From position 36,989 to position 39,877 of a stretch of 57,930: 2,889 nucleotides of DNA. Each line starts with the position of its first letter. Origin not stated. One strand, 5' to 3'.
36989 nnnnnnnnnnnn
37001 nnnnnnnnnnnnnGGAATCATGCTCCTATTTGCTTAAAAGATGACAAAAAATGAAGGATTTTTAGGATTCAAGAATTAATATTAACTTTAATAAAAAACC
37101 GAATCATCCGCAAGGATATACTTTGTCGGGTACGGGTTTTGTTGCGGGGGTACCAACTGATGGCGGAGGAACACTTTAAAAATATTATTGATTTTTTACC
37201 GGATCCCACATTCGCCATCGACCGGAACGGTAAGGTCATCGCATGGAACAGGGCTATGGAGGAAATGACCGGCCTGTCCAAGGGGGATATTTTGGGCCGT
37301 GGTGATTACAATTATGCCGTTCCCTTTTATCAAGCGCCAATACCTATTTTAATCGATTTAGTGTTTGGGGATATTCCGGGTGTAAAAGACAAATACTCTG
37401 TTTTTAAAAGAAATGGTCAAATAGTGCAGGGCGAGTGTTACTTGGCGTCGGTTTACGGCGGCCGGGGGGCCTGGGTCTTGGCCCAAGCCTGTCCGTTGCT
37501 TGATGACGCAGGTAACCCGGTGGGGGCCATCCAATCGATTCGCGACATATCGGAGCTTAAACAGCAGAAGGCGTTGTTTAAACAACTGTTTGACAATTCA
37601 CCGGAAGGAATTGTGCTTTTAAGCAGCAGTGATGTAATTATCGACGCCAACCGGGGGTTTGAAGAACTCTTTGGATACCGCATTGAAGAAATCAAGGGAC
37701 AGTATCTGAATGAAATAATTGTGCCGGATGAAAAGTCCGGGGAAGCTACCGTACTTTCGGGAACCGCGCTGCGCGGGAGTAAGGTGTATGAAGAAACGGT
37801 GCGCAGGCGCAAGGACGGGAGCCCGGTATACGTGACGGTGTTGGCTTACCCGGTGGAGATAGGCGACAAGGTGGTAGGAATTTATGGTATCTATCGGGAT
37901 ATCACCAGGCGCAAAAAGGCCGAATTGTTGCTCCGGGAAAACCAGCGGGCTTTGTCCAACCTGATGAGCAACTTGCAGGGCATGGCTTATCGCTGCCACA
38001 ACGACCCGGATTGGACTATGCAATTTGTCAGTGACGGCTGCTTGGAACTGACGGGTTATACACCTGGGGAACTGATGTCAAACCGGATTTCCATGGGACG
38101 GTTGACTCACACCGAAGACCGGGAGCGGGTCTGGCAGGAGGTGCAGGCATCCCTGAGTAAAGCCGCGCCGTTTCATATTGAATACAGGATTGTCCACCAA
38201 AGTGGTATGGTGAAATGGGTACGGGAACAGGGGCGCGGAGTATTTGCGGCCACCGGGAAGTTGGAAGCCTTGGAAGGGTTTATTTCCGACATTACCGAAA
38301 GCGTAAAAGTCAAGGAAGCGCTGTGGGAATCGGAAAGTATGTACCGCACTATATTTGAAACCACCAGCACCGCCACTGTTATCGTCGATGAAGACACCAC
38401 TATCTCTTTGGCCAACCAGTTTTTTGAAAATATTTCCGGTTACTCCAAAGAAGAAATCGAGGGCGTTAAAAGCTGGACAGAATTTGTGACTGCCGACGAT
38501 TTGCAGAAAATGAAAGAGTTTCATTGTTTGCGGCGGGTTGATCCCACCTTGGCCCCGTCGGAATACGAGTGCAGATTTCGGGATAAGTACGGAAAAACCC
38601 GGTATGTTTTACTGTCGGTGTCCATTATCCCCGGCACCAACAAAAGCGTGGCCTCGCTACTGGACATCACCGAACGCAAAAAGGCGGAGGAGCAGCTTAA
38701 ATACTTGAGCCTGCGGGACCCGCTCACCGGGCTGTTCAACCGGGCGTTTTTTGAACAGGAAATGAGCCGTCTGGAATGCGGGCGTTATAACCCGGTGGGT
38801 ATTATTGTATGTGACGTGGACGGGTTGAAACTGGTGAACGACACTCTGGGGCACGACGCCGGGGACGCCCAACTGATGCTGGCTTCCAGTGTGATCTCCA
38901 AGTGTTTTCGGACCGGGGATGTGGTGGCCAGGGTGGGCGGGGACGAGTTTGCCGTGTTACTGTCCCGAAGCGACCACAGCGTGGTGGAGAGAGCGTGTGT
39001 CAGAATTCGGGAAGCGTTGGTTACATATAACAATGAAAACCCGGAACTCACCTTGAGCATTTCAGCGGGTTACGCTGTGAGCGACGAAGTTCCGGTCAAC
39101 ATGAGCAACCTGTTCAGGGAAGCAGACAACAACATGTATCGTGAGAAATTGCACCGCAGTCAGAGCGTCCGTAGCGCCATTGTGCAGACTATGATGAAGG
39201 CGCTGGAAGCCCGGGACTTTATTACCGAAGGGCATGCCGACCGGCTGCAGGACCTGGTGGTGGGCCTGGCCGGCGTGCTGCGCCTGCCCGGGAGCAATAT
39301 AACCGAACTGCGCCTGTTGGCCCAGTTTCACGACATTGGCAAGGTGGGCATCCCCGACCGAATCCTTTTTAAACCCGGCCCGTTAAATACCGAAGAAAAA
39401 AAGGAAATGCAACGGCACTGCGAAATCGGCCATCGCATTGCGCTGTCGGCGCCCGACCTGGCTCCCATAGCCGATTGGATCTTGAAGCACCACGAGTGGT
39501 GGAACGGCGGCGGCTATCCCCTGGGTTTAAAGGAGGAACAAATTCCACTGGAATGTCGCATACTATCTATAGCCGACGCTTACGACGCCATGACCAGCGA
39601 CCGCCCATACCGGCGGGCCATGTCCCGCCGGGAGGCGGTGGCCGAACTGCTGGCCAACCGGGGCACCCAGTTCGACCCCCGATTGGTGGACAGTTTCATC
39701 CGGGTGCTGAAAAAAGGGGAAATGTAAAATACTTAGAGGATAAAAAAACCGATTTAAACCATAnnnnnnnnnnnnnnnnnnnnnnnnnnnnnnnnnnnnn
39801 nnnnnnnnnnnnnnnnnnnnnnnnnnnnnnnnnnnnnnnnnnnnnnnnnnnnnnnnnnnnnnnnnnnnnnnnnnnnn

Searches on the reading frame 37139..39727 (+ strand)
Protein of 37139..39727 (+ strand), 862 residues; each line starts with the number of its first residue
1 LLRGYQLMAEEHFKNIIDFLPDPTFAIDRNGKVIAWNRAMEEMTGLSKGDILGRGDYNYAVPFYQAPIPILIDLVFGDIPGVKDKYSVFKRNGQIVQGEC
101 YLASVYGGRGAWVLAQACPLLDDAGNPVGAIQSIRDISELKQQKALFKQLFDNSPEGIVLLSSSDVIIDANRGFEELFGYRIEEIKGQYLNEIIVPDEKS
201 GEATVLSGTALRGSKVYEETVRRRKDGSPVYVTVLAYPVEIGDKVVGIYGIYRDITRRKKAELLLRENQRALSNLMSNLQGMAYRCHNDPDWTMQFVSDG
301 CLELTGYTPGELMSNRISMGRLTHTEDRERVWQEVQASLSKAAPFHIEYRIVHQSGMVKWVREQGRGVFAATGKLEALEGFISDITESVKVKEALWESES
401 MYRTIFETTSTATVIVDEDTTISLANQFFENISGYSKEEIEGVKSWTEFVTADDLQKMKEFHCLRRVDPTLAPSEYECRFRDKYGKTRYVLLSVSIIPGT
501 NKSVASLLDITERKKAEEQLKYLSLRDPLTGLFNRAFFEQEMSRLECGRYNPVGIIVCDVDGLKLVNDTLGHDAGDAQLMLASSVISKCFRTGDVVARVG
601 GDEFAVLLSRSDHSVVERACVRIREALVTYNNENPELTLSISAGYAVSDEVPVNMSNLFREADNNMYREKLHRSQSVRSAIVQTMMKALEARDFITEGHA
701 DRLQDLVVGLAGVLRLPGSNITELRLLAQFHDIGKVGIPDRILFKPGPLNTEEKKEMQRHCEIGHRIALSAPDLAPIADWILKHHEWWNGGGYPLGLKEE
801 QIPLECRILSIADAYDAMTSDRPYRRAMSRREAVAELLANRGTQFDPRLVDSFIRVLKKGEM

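Call 15: search_protein_families(library=pfam, proteins=[window:37139-39727:+])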
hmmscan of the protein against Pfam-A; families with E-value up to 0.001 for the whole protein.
window:37139-39727:+ (862 aa): 10 families
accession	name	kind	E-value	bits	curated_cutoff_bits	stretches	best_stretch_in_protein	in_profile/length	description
PF08447.18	PAS_3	-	3e-43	146.4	25.6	3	296-381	3-88/89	PAS fold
PF13426.13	PAS_9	-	6.7e-40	136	27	3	155-256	1-102/103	PAS domain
PF00989.32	PAS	-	1.4e-38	131.8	22.6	3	146-255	2-113/113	PAS fold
PF08448.16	PAS_4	-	1.4e-37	128.7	23.1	2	151-259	1-109/110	PAS fold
PF13487.12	HD_5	-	6.3e-36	124.1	27.2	1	684-849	2-170/170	HD domain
PF00990.26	GGDEF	-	1.1e-34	119.9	23.8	1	525-673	2-158/161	Diguanylate cyclase, GGDEF domain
PF13188.13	PAS_8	-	4.2e-29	99.9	21.8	3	146-193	2-49/65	PAS domain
PF01966.28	HD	-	1.9e-15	57.6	22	1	715-818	20-116/116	HD domain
PF12860.13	PAS_7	-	7.6e-06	26.5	27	0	152-204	2-55/115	PAS fold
PF24820.1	Diguanyl_cycl_sensor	-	0.00017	21.9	28.1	0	407-501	3-100/109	Diguanylate cyclase-like sensor domain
